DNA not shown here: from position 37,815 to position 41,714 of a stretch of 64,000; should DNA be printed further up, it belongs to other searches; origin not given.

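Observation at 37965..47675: AglB/STT3 oligosaccharyltransferase embedded in a 3236-aa protein with a >2000-aa ectodomain and a second membrane anchor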

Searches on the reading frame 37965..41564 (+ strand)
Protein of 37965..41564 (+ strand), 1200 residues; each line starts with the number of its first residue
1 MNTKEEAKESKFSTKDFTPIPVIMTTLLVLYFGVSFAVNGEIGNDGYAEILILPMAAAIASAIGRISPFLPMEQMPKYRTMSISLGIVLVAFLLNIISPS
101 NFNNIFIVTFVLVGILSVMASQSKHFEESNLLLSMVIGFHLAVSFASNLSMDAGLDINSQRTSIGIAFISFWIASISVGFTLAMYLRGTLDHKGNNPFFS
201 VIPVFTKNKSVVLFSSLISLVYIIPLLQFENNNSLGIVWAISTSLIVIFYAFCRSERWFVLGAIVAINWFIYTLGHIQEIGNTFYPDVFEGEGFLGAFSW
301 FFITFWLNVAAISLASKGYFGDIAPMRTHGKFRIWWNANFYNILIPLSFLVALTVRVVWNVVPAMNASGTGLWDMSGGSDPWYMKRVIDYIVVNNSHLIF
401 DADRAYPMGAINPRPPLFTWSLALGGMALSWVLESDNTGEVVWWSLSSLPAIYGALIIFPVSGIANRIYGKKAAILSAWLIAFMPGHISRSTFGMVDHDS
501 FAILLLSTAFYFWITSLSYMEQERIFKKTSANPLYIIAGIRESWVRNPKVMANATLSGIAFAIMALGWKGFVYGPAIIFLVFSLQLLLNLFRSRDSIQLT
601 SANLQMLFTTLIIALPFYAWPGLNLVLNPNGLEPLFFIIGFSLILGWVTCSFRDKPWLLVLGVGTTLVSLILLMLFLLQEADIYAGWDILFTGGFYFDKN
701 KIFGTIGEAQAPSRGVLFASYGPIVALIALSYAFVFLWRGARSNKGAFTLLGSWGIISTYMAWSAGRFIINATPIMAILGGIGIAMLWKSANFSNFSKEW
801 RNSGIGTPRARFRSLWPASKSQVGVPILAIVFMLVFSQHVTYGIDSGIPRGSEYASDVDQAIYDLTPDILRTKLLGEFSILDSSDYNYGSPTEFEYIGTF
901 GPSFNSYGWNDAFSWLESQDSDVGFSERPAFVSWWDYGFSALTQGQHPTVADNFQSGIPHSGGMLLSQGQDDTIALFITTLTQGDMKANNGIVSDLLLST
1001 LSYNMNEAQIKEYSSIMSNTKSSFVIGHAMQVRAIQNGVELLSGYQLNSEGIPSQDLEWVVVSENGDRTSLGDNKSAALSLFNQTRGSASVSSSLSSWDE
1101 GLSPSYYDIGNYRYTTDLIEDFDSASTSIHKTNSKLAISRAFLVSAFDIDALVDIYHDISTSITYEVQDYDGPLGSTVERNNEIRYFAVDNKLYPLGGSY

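Call 45: predict_structure(alignment_id=A2)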
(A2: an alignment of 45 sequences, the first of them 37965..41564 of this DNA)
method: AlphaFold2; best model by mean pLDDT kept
length: 1200 residues; sequences in the alignment: 45
mean_pLDDT: 69.8   pTM: 0.62
mean pLDDT of the five models: 69.8, 68.6, 64.6, 64.2, 61.9
residues with pLDDT >= 90: 139; 70-90: 589; 50-70: 227; < 50: 245
segments of 3 or more residues with pLDDT < 50: 1-10, 366-382, 395-415, 485-497, 684-719, 841-852, 876-880, 888-966, 1088-1100, 1170-1172, 1183-1200
pLDDT, mean of each block of 10 residues (from residue 1): 40 75 92 82 62 90 82 72 88 85 88 91 87 93 84 64 80 92 87 80 80 89 81 70 86 80 86 77 68 76 87 80 68 81 87 71 49 38 53 47 33 50 77 79 69 85 92 90 54 47 84 90 81 86 92 93 69 60 78 83 91 78 61 76 82 64 56 62 46 34 31 42 73 87 83 82 55 82 86 74 59 69 76 64 41 51 55 48 52 35 31 38 39 32 32 31 47 74 75 84 90 89 88 81 88 87 81 82 66 39 76 79 64 83 88 80 63 55 39 28
secondary structure, 60 per line:
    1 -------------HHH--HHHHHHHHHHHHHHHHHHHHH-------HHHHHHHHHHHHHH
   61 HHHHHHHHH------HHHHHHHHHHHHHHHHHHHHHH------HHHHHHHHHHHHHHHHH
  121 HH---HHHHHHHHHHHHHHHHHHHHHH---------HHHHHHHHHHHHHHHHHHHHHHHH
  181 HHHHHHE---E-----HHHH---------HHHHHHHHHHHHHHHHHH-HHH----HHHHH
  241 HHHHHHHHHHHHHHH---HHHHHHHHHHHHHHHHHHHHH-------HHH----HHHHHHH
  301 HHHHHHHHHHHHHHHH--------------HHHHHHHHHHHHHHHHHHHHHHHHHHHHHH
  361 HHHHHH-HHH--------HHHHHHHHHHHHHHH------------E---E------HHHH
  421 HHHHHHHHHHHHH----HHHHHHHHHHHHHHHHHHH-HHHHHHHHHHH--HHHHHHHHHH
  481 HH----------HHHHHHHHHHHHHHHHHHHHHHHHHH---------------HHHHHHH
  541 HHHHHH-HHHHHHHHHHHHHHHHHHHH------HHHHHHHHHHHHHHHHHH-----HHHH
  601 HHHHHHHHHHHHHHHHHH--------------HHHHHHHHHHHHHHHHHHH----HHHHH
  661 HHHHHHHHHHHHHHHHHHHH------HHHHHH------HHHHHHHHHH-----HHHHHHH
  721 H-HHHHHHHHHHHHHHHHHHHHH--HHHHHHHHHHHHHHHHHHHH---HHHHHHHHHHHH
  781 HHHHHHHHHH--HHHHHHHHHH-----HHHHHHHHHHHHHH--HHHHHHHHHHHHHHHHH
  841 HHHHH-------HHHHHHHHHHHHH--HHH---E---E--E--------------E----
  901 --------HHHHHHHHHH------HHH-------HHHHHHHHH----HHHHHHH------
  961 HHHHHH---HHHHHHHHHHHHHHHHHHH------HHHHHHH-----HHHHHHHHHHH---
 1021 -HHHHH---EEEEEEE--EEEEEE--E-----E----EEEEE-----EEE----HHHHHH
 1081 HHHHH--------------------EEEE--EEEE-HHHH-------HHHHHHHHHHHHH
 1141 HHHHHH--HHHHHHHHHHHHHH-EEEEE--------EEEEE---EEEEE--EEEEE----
elements in order (helices of 4 or more, strands of 3 or more residues): H19-39 H47-69 H76-97 H104-122 H126-147 H157-186 H197-200 H210-227 H236-255 H259-279 H294-316 H331-366 H379-393 H417-433 H438-456 H458-468 H471-482 H493-518 H534-546 H548-567 H574-591 H597-618 H633-651 H656-680 H687-692 H699-708 H714-721 H723-743 H746-765 H769-790 H793-802 H808-821 H824-845 H853-865 H909-918 H935-943 H948-954 H961-966 H970-988 H995-1001 H1007-1017 H1022-1026 E1030-1036 E1039-1044 E1058-1062 E1068-1070 H1075-1085 E1106-1109 E1112-1115 H1117-1120 H1128-1146 H1149-1162 E1164-1168 E1177-1181 E1185-1189 E1192-1196
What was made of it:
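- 37965..38954 (+): N-terminal 10-TM module (aa 1-330). It is specific to Poseidoniales and has no known family. AF2 predicts 10 confident helices at aa 19-316 (call 45).
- On STT3/AglB/PglB oligosaccharyltransferase (GT-C, Pfam PF02516): The model's confidence there is moderate (pLDDT about 47-75, call 45), and no residue-level alignment to a solved structure was made.
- AF2 confidence is low around EL1, EL5 and the WWDYG region (call 45). AF2 confidence is low at the catalytic loops (call 45).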

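Call 49: fold_search(model_id=the predicted structure, library=pdb)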
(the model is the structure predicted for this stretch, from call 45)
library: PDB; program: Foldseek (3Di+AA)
matches with E <= 10: 146; with E <= 0.001: 17
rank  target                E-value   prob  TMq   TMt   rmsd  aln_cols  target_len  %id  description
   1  7e9s_A                5.0e-08  1.00  0.31  0.42  19.9       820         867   15  Archaeal oligosaccharyltransferase AglB from Archaeoglobus fulgidus in complex with an inhibitory peptide and a dolich (released 2021-09-08)
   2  3wak                  8.3e-08  1.00  0.33  0.44  19.6       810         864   14  Crystal structure of the Archaeoglobus fulgidus oligosaccharyltransferase (O29867_ARCFU) in the apo form (released 2013-10-30)
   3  9n9j_I                1.4e-07  1.00  0.30  0.48  10.7       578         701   17  Structure of a GRP94 folding intermediate engaged with a CCDC134- and FKBP11-bound secretory translocon (released 2025-11-19)
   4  8b6l_I                3.8e-07  1.00  0.28  0.47  10.8       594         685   16  Subtomogram average of the human Sec61-TRAP-OSTA-translocon (released 2022-12-07)
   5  5gmy_A                5.5e-07  1.00  0.30  0.41  20.1       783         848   15  Crystal structure of the Archaeoglobus fulgidus oligosaccharyltransferase (O29867_ARCFU) tethered with an acceptor pep (released 2017-02-01)
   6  8agc_A                9.2e-07  1.00  0.29  0.46   7.3       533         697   17  Structure of yeast oligosaccharylransferase complex with lipid-linked oligosaccharide and non-acceptor peptide bound (released 2022-12-07)
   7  6ezn_F                1.1e-06  1.00  0.27  0.46  13.4       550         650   17  Cryo-EM structure of the yeast oligosaccharyltransferase (OST) complex (released 2018-01-17)
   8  8age_A                2.6e-06  1.00  0.26  0.47   8.9       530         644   16  Structure of yeast oligosaccharylransferase complex with acceptor peptide bound (released 2022-12-07)
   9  3waj                  6.3e-06  1.00  0.27  0.39  12.9       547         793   17  Crystal structure of the Archaeoglobus fulgidus oligosaccharyltransferase (O29867_ARCFU) complex with Zn and sulfate (released 2013-10-30)
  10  6s7o_A                1.1e-05  1.00  0.29  0.50  13.8       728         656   14  Cryo-EM structure of human oligosaccharyltransferase complex OST-A (released 2019-12-18)
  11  6ftg_5                1.1e-05  1.00  0.28  0.48  11.8       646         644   15  Subtomogram average of OST-containing ribosome-translocon complexes from canine rough microsomal membranes (released 2018-03-21)
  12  6s7t_A                1.8e-05  1.00  0.27  0.43  11.7       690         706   15  Cryo-EM structure of human oligosaccharyltransferase complex OST-B (released 2019-12-18)
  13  8agb_A                3.0e-05  1.00  0.25  0.44  10.4       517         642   15  Structure of yeast oligosaccharylransferase complex with lipid-linked oligosaccharide bound (released 2022-12-07)
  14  7oci_F                3.1e-05  1.00  0.26  0.45  13.7       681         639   16  Cryo-EM structure of yeast Ost6p containing oligosaccharyltransferase complex (released 2022-02-16)
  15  6c26_A                1.9e-04  1.00  0.24  0.42  12.6       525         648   17  The Cryo-EM structure of a eukaryotic oligosaccharyl transferase complex (released 2018-01-31)
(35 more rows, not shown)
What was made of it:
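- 38955..40499 (+): STT3/AglB GT-C transmembrane core (aa 331-845). Catalytic motifs: D380 in GGSDPWY (nt 39099-39113), D497-H-D499 (nt 39453-39461), T705-I-G-E708 (nt 40077-40088). Foldseek top hits are 7E9S/3WAK, STT3A/B and PglB (call 49).
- On STT3/AglB/PglB oligosaccharyltransferase (GT-C, Pfam PF02516): E values go down to 5e-8, and target-normalised TM-scores are 0.38-0.50 (call 49).
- Foldseek top hits are AfAglB-L, STT3A/B, yeast Stt3 and PglB (call 49).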
